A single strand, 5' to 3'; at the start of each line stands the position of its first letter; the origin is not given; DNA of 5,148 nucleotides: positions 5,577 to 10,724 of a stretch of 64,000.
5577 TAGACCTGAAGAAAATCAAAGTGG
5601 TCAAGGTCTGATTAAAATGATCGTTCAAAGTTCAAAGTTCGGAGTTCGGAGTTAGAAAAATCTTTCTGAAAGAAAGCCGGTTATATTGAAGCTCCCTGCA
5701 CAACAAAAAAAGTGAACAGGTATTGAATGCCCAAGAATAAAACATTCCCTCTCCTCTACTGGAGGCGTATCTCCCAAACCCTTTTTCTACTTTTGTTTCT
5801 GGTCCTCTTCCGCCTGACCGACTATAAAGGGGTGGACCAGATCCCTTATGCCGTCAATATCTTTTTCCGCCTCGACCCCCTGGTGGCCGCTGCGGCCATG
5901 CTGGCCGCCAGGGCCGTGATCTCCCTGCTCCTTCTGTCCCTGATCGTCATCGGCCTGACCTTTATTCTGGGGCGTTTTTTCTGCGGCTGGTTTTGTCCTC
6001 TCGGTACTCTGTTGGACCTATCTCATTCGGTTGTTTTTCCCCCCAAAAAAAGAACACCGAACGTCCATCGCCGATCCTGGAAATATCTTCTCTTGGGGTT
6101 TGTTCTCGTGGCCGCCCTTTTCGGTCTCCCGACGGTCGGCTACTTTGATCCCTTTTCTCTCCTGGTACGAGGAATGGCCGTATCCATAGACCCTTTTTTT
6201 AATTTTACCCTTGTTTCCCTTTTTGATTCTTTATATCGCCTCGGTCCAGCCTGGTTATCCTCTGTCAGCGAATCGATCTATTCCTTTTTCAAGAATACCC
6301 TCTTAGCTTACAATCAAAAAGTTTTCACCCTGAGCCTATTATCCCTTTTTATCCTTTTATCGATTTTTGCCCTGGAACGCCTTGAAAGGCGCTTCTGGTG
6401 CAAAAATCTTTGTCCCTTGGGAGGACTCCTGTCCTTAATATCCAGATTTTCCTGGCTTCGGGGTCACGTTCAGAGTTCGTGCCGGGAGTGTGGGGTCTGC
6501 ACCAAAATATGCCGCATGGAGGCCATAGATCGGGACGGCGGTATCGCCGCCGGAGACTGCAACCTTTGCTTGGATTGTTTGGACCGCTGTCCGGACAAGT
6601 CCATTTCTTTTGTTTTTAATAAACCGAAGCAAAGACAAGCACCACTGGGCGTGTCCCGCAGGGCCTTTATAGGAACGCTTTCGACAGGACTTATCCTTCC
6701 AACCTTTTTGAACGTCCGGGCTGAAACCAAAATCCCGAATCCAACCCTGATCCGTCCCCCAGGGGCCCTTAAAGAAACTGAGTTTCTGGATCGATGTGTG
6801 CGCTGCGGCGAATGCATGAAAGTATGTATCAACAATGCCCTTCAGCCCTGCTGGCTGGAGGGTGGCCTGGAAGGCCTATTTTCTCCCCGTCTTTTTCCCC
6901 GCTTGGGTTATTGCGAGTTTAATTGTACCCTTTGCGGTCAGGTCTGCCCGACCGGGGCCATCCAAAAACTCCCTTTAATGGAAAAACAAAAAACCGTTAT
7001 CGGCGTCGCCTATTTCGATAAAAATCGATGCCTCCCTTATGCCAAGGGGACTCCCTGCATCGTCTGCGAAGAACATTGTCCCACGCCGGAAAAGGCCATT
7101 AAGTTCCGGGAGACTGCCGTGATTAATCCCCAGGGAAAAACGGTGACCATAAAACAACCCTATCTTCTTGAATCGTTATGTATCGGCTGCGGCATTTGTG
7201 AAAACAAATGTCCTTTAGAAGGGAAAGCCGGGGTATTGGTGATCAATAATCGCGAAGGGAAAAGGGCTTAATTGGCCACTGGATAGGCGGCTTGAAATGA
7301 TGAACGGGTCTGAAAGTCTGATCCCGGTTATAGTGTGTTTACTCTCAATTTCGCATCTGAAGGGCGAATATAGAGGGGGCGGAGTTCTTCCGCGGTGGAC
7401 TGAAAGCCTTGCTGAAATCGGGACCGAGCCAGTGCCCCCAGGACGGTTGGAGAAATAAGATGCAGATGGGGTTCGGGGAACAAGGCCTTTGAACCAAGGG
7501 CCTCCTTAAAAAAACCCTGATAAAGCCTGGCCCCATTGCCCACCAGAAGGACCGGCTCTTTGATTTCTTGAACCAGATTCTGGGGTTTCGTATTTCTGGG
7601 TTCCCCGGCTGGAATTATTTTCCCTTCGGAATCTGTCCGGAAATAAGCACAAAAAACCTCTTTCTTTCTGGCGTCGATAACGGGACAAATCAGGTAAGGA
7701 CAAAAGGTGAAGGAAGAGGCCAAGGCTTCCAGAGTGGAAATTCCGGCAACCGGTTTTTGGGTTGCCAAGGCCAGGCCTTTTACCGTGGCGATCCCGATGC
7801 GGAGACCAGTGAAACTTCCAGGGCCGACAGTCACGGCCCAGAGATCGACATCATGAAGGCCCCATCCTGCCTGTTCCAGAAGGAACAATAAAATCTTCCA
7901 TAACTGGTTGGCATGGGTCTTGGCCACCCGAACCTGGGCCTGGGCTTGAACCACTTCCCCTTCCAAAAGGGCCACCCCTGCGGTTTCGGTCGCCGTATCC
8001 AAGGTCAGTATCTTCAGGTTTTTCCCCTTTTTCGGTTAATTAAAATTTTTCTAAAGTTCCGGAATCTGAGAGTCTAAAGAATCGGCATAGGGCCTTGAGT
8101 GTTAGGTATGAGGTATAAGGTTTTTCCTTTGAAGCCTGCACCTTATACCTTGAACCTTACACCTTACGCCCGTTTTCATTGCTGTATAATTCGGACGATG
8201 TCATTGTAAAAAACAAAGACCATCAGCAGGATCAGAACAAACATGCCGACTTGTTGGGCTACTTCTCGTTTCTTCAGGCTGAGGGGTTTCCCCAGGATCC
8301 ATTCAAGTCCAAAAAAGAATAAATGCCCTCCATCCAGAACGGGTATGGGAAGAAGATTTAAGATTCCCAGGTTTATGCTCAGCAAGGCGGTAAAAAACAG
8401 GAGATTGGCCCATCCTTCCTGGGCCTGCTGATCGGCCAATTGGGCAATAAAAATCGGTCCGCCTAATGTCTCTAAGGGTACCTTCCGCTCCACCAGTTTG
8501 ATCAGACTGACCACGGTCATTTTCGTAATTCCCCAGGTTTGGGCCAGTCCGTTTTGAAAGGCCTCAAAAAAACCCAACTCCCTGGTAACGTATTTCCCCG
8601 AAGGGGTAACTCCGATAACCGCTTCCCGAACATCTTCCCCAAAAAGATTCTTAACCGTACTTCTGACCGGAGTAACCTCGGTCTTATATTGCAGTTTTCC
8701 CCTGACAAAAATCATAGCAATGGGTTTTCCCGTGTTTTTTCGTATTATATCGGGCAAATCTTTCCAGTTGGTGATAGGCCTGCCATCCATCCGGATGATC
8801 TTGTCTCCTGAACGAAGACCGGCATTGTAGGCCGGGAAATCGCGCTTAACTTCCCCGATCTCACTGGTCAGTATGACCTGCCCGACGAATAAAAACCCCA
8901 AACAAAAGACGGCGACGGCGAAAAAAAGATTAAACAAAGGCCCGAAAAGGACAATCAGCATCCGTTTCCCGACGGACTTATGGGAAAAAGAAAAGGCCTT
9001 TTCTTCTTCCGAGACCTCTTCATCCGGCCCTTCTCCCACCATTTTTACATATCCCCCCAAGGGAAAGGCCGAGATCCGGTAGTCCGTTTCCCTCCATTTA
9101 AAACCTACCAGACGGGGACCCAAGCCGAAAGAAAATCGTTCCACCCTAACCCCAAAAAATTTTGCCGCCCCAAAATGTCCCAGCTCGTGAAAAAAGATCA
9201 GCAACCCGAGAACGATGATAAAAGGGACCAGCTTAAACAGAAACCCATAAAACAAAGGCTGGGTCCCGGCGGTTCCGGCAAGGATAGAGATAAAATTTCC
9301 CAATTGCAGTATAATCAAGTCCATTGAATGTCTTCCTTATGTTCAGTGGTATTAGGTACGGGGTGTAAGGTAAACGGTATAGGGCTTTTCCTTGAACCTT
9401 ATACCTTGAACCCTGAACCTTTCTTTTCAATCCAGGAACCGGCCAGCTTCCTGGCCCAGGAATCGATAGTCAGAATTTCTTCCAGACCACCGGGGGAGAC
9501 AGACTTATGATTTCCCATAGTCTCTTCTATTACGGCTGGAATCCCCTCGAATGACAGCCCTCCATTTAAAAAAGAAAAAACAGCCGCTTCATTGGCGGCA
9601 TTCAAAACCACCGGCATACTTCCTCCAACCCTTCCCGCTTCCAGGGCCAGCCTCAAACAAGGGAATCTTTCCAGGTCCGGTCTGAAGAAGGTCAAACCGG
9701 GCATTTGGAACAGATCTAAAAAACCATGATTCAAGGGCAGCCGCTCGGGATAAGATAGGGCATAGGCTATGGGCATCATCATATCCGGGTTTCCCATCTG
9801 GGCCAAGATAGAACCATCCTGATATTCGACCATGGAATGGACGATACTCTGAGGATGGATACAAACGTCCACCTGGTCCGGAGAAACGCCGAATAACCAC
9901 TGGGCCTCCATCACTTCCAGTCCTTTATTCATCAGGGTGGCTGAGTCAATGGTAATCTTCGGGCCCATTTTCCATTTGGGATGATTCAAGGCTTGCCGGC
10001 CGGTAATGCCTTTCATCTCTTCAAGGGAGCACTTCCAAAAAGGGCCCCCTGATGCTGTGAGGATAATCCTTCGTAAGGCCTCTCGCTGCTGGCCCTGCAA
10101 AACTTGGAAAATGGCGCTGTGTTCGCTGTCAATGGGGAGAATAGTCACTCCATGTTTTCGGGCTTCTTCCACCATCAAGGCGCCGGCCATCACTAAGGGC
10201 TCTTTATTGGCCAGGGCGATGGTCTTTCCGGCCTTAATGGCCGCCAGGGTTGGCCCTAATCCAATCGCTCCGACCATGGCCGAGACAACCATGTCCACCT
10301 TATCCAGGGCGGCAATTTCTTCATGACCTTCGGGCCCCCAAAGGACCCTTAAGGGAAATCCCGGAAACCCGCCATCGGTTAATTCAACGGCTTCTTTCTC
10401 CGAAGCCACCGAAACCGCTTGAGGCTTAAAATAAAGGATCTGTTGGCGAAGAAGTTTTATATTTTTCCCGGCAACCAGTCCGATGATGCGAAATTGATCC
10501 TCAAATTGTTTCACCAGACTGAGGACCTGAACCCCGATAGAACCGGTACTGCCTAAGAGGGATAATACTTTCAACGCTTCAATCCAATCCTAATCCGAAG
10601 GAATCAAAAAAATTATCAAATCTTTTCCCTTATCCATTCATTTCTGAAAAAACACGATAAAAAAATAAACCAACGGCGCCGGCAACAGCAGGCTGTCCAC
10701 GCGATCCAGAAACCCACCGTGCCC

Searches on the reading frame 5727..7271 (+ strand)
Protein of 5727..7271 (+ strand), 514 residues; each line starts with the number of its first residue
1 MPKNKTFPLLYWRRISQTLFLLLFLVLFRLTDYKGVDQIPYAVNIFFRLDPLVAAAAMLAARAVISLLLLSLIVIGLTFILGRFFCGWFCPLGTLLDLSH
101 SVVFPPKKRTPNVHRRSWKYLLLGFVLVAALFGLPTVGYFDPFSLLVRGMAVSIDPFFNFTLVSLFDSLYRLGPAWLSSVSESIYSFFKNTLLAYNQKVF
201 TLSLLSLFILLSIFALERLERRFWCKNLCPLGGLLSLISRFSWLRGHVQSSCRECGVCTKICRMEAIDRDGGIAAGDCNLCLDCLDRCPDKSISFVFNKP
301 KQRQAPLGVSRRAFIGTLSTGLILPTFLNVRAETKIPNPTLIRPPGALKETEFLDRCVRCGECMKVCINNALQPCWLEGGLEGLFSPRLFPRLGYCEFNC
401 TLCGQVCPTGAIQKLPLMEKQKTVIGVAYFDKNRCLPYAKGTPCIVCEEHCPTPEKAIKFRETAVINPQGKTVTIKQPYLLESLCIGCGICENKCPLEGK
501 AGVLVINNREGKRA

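Call 44: search_protein_families(library=pfam, proteins=[window:5727-7271:+], max_evalue=0.00001)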
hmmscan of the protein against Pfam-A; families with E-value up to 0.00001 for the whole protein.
window:5727-7271:+ (514 aa): 7 families
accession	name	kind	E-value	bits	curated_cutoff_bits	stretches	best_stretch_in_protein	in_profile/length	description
PF12801.12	Fer4_5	-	1.7e-17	63.6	22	1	65-101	3-39/48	4Fe-4S binding domain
PF12838.12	Fer4_7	-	1.8e-12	48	27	0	444-496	5-49/52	4Fe-4S dicluster domain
PF00037.32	Fer4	-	4.3e-11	42.6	21.1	0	355-372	6-23/24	4Fe-4S binding domain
PF13187.11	Fer4_9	-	4.8e-09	36.5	27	0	444-496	5-48/52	4Fe-4S dicluster domain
PF12837.12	Fer4_6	-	7.2e-08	32.5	25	0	355-372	7-24/24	4Fe-4S binding domain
PF13237.11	Fer4_10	-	6.6e-07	29.6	25.5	0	480-500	4-26/53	4Fe-4S dicluster domain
PF13484.11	Fer4_16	-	4.5e-06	27.8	30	0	399-453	4-65/66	4Fe-4S double cluster binding domain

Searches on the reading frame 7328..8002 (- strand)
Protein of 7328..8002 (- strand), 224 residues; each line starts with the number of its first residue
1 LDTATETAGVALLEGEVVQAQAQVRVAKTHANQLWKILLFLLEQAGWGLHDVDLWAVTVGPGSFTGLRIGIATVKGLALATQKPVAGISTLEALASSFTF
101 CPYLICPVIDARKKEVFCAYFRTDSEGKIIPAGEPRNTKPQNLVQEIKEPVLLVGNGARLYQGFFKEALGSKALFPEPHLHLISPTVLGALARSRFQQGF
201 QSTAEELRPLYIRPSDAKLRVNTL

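Call 44: search_protein_families(library=pfam, proteins=[window:7328-8002:-], max_evalue=0.00001)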
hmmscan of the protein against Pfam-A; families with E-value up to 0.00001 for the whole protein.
window:7328-8002:- (224 aa): 1 family
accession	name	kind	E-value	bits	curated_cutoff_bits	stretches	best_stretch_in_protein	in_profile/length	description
PF00814.31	TsaD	-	5.7e-27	95.5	24.8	1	26-218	25-261/264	tRNA N6-adenosine threonylcarbamoyltransferase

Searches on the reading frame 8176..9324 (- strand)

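Call 44: search_protein_families(library=pfam, proteins=[window:8176-9324:-], max_evalue=0.00001)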
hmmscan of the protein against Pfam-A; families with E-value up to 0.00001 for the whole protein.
window:8176-9324:- (382 aa): 3 families
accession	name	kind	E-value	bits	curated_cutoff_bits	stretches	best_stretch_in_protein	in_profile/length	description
PF02163.28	Peptidase_M50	-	6.9e-69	232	27.2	1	35-367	2-221/221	Peptidase family M50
PF17820.7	PDZ_6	-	9.7e-07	28.9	27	1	156-208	2-54/54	PDZ domain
PF00595.29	PDZ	-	2.6e-06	28.2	23.2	1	154-203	27-77/81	PDZ domain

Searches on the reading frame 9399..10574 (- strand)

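Call 44: search_protein_families(library=pfam, proteins=[window:9399-10574:-], max_evalue=0.00001)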
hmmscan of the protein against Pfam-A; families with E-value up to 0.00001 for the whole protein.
window:9399-10574:- (391 aa): 3 families
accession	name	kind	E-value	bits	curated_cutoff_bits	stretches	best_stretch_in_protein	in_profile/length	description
PF02670.22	DXP_reductoisom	-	2.9e-41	141.6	21.7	1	4-131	1-129/129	1-deoxy-D-xylulose 5-phosphate reductoisomerase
PF13288.12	DXPR_C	-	7.7e-40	136.2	27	1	260-376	1-114/115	DXP reductoisomerase C-terminal domain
PF08436.17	DXP_redisom_C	-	1.7e-39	134.3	26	1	145-228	1-84/84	1-deoxy-D-xylulose 5-phosphate reductoisomerase C-terminal domain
